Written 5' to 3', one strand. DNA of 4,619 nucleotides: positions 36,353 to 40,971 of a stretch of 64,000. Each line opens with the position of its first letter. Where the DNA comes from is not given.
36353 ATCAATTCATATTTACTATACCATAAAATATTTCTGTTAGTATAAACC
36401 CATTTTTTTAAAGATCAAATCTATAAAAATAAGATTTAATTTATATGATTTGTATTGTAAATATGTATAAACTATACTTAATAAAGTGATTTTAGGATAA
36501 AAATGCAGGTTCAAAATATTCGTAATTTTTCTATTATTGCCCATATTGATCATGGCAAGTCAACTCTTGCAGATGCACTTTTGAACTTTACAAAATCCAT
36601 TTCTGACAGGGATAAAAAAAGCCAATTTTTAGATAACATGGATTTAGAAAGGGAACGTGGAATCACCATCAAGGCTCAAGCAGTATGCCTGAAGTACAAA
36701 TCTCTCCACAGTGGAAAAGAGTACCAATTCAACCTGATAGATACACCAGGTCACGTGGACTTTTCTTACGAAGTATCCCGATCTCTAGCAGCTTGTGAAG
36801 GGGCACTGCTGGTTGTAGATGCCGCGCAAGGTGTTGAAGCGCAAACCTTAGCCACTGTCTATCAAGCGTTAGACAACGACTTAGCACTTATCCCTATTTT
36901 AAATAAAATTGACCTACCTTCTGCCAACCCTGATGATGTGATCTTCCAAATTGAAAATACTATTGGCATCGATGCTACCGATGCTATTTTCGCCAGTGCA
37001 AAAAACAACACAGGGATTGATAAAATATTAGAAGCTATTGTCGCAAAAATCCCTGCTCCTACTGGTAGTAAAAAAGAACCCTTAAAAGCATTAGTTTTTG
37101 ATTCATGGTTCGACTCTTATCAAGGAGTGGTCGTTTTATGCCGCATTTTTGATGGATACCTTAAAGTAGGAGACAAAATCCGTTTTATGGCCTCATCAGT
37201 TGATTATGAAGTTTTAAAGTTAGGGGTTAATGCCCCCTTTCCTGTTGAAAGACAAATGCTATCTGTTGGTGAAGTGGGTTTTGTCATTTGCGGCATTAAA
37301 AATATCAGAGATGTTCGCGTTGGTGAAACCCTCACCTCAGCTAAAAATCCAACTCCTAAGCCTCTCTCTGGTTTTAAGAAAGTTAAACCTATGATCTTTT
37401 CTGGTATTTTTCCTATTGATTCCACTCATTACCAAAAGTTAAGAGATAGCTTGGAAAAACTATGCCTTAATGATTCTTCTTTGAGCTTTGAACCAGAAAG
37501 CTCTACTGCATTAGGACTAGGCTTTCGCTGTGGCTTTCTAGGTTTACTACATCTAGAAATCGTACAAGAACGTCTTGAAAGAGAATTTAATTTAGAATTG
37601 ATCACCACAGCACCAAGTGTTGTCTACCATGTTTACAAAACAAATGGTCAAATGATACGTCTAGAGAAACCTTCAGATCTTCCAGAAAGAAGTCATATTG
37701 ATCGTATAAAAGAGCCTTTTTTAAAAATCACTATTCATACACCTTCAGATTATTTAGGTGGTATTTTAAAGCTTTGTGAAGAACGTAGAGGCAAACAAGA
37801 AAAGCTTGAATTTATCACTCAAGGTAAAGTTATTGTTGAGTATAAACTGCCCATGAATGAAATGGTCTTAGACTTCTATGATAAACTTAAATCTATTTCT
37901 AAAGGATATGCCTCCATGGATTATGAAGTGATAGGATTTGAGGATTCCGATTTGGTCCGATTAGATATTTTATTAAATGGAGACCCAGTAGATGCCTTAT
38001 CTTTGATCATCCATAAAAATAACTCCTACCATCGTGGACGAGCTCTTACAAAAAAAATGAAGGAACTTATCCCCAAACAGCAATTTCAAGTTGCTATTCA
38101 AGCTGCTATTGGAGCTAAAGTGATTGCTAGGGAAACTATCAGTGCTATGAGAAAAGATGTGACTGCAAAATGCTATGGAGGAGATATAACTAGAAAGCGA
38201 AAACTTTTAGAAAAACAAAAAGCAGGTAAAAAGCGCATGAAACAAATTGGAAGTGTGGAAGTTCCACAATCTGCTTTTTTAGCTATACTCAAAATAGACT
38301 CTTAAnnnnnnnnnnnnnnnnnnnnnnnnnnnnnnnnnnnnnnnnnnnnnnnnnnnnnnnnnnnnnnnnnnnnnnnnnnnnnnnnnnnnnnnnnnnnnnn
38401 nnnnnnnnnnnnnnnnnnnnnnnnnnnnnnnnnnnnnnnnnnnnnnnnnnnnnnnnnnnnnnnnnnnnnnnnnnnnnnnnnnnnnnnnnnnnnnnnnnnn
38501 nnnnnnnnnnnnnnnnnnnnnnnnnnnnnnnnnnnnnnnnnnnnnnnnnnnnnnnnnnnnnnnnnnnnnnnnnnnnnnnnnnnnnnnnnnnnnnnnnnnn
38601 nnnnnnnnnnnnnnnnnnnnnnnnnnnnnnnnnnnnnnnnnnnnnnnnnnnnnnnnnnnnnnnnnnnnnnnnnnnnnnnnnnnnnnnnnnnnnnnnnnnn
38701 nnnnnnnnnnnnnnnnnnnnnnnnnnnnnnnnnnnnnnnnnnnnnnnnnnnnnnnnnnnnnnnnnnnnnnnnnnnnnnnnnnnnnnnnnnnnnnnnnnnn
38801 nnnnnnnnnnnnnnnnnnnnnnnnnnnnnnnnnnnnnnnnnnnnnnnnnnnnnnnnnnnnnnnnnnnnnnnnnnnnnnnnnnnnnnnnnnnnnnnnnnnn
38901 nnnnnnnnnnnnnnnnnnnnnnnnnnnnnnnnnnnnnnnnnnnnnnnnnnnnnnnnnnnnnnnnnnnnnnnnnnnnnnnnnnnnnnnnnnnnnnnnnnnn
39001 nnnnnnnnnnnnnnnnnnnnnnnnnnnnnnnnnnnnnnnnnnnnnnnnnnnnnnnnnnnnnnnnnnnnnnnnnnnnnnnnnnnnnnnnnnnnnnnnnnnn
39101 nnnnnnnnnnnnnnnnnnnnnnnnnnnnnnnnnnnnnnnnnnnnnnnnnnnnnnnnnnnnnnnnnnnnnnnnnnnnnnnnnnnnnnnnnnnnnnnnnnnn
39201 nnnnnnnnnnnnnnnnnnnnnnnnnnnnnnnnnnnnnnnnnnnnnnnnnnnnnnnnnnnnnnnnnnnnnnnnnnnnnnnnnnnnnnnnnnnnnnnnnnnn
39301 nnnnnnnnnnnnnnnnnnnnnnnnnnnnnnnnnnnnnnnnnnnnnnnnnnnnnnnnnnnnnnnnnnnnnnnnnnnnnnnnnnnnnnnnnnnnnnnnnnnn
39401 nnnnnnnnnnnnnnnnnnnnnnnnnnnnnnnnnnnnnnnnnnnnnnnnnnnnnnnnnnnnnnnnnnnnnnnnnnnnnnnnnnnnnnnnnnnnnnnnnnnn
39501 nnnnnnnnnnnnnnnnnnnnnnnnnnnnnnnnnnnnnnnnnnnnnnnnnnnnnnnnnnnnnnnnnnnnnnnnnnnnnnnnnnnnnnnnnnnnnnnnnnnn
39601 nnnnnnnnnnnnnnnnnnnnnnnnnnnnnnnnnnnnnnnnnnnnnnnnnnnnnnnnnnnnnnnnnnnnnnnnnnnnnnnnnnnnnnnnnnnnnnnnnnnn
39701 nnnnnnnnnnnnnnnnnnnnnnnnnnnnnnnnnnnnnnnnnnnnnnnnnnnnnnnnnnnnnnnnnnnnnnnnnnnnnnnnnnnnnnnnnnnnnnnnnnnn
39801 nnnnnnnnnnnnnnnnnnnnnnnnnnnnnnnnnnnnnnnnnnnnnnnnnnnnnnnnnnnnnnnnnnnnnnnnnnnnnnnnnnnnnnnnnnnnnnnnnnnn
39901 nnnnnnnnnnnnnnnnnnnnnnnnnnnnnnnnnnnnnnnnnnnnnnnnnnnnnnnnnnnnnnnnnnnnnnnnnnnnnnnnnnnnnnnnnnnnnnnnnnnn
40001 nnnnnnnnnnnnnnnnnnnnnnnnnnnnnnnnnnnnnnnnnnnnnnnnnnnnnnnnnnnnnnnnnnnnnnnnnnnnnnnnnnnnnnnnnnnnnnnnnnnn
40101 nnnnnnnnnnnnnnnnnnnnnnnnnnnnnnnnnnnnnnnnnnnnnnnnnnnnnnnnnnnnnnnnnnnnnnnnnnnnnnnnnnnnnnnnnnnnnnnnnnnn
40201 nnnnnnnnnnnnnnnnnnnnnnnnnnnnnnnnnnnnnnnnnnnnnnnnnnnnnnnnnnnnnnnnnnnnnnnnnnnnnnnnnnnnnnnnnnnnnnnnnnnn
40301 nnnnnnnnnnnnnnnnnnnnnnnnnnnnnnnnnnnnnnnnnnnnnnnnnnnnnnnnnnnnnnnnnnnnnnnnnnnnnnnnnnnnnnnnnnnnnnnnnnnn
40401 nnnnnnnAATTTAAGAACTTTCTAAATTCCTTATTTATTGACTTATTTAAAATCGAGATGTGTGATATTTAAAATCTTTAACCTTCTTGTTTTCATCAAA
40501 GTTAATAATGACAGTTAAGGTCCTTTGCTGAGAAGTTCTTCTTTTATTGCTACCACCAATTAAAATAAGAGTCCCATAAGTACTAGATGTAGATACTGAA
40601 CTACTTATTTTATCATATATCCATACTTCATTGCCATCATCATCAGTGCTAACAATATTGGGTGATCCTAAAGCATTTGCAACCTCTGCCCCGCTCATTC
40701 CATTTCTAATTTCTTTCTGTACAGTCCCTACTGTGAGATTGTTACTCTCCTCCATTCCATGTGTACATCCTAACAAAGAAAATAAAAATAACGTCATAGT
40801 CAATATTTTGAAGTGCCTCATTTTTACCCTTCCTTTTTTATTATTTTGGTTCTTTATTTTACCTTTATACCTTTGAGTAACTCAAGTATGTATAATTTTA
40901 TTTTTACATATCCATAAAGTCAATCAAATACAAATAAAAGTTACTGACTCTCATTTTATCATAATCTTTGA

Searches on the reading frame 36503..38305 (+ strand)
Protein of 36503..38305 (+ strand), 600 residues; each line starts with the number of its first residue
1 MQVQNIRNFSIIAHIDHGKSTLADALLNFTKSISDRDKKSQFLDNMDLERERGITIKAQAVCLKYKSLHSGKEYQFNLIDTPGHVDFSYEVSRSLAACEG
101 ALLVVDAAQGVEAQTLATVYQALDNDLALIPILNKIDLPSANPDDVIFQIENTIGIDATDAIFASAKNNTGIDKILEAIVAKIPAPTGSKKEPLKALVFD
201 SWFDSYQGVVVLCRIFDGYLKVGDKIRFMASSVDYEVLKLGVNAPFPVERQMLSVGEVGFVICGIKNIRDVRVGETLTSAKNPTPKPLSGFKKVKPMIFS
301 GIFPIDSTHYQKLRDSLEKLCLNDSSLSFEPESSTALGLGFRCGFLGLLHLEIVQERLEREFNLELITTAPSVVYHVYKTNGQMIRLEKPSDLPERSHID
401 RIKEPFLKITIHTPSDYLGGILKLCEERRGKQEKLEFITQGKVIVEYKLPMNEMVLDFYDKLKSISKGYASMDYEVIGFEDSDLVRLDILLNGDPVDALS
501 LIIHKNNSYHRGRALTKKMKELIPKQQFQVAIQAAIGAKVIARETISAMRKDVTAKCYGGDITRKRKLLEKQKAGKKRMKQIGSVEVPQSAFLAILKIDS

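Call 10: search_protein_families(library=pfam, proteins=[window:36503-38305:+])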
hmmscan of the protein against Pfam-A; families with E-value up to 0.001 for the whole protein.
window:36503-38305:+ (600 aa): 6 families
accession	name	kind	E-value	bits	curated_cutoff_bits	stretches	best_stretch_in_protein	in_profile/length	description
PF00009.33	GTP_EFTU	-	1.8e-55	187.9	26.5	1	5-184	2-187/188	Elongation factor Tu GTP binding domain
PF06421.17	LepA_C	-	6.9e-51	171.3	29.7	1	491-597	1-107/107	GTP-binding protein LepA C-terminus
PF00679.30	EFG_C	-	3.6e-22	78.6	27.9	1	402-488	2-87/89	Elongation factor G C-terminus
PF03144.31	GTP_EFTU_D2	-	6.2e-11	43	30.3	1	208-278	1-73/73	Elongation factor Tu domain 2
PF14492.12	EFG_III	-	1.6e-06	28.5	27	1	295-368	3-73/75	Elongation Factor G, domain III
PF01926.29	MMR_HSR1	-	9.4e-05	22.9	21.9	1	16-135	9-113/113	50S ribosome-binding GTPase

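Call 24: find_encoding_contigs(protein=window:36503-38305:+, flank=10000, max_places=10)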
Protein window:36503-38305:+ (600 aa): no gene with exactly this product is on record in the collection.

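Call 38: find_homologous_proteins(query=window:36503-38305:+, max_evalue=1e-100)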
Query window:36503-38305:+ (600 aa): 8000 proteins with E <= 1e-100 among 8000 candidates; the best 120 are listed.
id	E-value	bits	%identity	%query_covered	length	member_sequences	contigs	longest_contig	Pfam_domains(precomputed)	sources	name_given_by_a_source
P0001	0.0e+0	1266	95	100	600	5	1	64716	PF00679.31,PF14492.13,PF06421.18,PF00009.34,PF03144.32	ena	-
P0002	0.0e+0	1235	92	100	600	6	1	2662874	PF00679.31,PF14492.13,PF06421.18,PF00009.34,PF03144.32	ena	-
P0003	0.0e+0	1233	92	100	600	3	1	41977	PF00679.31,PF14492.13,PF06421.18,PF00009.34,PF03144.32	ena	-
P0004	0.0e+0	1194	89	100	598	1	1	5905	PF00679.31,PF14492.13,PF06421.18,PF00009.34,PF03144.32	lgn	-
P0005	0.0e+0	1178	87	100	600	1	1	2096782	PF00679.31,PF14492.13,PF06421.18,PF00009.34,PF03144.32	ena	-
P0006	0.0e+0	1137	84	100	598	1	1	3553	PF00679.31,PF14492.13,PF06421.18,PF00009.34,PF03144.32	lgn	-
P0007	0.0e+0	1137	84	100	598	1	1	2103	PF00679.31,PF14492.13,PF06421.18,PF00009.34,PF03144.32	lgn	-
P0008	0.0e+0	1131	83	100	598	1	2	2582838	PF00679.31,PF06421.18,PF00009.34,PF03144.32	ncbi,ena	-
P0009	0.0e+0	1129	84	100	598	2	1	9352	PF00679.31,PF14492.13,PF06421.18,PF00009.34,PF03144.32,PF22042.3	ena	-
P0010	0.0e+0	1128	84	100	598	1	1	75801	PF00679.31,PF14492.13,PF06421.18,PF00009.34,PF03144.32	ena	-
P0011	0.0e+0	1038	75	100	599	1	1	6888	PF00679.31,PF14492.13,PF06421.18,PF00009.34,PF03144.32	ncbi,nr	ncbi:MAG: translation elongation factor 4 [Bdellovibrionales bacterium]|nr:translation elongation fa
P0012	0.0e+0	1034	77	99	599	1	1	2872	PF00679.31,PF14492.13,PF06421.18,PF00009.34,PF03144.32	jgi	jgi:GTP-binding protein LepA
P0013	0.0e+0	1020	76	99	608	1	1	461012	PF00679.31,PF06421.18,PF00009.34,PF03144.32,PF00071.29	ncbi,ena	-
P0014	0.0e+0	1019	76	99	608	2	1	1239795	PF00679.31,PF14492.13,PF06421.18,PF00009.34,PF03144.32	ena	-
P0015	1.3e-295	999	72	100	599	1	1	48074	PF00679.31,PF14492.13,PF06421.18,PF00009.34,PF03144.32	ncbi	-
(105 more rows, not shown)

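Call 39: find_encoding_contigs(protein=P0001, flank=5000, max_places=2)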
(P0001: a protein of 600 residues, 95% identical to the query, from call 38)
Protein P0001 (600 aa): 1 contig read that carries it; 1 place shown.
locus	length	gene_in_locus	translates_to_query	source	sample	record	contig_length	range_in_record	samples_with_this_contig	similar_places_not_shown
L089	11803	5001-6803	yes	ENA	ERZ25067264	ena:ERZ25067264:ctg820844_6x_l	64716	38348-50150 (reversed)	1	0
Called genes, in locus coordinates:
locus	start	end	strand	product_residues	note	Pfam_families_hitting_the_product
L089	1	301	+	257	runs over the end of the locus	PF12784:PDDEXK_2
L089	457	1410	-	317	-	-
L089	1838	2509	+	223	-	-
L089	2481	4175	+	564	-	-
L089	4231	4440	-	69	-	-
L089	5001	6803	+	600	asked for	PF00009:GTP_EFTU, PF03144:GTP_EFTU_D2, PF14492:EFG_III (weak), PF00679:EFG_C, PF06421:LepA_C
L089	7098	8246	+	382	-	-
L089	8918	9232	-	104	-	-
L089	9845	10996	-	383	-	PF05990:DUF900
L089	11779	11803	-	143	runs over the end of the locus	-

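Call 40: find_encoding_contigs(protein=P0002, flank=5000, max_places=2)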
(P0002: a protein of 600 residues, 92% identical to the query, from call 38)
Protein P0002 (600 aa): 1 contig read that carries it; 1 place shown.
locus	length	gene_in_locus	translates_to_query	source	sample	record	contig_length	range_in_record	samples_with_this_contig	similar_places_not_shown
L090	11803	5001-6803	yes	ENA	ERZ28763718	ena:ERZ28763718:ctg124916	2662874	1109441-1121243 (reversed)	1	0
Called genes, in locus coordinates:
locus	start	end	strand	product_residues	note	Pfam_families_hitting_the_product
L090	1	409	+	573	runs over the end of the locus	PF00496:SBP_bac_5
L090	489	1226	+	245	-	PF01138:RNase_PH, PF03725:RNase_PH_C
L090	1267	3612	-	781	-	PF16313:DUF4953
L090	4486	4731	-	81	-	-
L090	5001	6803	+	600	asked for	PF00009:GTP_EFTU, PF03144:GTP_EFTU_D2, PF14492:EFG_III (faint), PF00679:EFG_C, PF06421:LepA_C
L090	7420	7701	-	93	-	-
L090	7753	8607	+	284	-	PF12796:Ank_2, PF13606:Ank_3 (faint), PF00023:Ank (faint), PF24521:Ank_KRIT1 (faint), PF12796:Ank_2, PF13857:Ank_5, PF13637:Ank_4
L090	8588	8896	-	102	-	-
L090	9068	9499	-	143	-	-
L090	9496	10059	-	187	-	-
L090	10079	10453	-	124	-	PF04355:BamE (faint)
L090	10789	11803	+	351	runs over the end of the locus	-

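Call 41: find_encoding_contigs(protein=P0003, flank=5000, max_places=2)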
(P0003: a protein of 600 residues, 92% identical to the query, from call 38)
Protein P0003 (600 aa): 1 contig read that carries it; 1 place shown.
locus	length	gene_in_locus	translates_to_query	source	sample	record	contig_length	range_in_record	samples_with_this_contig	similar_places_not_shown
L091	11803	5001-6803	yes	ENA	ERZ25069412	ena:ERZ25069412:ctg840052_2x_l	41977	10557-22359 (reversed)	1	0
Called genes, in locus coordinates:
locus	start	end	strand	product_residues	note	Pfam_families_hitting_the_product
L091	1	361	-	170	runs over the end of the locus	PF14748:P5CR_dimer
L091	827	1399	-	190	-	PF13737:DDE_Tnp_1_5, PF01609:DDE_Tnp_1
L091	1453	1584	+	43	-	-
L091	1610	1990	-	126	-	PF03807:F420_oxidored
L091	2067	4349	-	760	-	PF16313:DUF4953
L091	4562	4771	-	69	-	-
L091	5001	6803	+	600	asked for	PF00009:GTP_EFTU, PF03144:GTP_EFTU_D2, PF14492:EFG_III (weak), PF00679:EFG_C, PF06421:LepA_C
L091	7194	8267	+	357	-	PF04754:Transposase_31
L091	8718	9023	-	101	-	PF13737:DDE_Tnp_1_5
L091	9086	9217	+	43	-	-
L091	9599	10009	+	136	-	-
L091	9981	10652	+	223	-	PF00023:Ank (faint)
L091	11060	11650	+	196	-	-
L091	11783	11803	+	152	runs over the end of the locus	PF00872:Transposase_mut (weak)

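Call 42: find_encoding_contigs(protein=P0005, flank=5000, max_places=2)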
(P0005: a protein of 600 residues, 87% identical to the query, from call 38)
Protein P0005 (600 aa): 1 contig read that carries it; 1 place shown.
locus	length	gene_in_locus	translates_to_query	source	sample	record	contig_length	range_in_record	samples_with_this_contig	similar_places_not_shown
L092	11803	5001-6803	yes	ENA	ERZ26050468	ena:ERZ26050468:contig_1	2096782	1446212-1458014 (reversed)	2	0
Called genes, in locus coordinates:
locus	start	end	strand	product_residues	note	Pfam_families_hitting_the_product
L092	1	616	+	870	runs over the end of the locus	PF04851:ResIII, PF00270:DEAD (weak)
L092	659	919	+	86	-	-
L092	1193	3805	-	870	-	PF07228:SpoIIE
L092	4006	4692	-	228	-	-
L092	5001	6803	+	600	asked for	PF00009:GTP_EFTU, PF03144:GTP_EFTU_D2, PF14492:EFG_III (faint), PF00679:EFG_C, PF06421:LepA_C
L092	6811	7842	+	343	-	PF00676:E1_dh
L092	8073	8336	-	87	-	-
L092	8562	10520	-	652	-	PF00271:Helicase_C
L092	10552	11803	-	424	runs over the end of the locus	PF09565:RE_NgoFVII (faint), PF13091:PLDc_2, PF00270:DEAD (faint), PF04851:ResIII (faint), PF00176:SNF2-rel_dom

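Call 43: find_encoding_contigs(protein=P0008, flank=5000, max_places=2)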
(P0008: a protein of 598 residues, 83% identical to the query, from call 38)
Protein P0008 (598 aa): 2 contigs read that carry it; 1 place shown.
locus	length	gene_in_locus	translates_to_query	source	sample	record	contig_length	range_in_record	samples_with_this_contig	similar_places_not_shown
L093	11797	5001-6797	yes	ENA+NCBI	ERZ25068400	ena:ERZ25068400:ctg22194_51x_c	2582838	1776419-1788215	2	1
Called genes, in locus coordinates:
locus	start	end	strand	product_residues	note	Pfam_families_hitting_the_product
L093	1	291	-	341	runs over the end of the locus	-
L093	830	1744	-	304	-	-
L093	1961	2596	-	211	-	PF01327:Pep_deformylase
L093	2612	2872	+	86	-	-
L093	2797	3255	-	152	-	-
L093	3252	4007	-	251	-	PF00481:PP2C, PF13672:PP2C_2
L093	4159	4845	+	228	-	-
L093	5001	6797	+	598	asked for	PF00009:GTP_EFTU, PF03144:GTP_EFTU_D2, PF00679:EFG_C, PF06421:LepA_C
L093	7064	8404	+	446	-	PF00108:Thiolase_N, PF00109:ketoacyl-synt (weak), PF02803:Thiolase_C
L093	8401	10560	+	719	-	PF00378:ECH_1, PF16113:ECH_2, PF02737:3HCDH_N, PF00725:3HCDH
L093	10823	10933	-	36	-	-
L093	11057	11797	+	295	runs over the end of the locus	-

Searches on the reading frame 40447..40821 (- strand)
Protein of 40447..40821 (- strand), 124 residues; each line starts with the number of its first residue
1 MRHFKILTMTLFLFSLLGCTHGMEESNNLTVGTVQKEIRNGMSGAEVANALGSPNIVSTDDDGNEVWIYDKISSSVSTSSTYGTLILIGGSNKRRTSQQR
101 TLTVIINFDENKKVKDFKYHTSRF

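Call 10: search_protein_families(library=pfam, proteins=[window:40447-40821:-])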
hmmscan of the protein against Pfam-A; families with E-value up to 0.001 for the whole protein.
window:40447-40821:- (124 aa): 1 family
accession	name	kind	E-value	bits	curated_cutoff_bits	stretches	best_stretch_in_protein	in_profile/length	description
PF04355.18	BamE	-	2.5e-05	24.4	23.2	1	36-116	10-69/71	Outer membrane protein assembly factor BamE domain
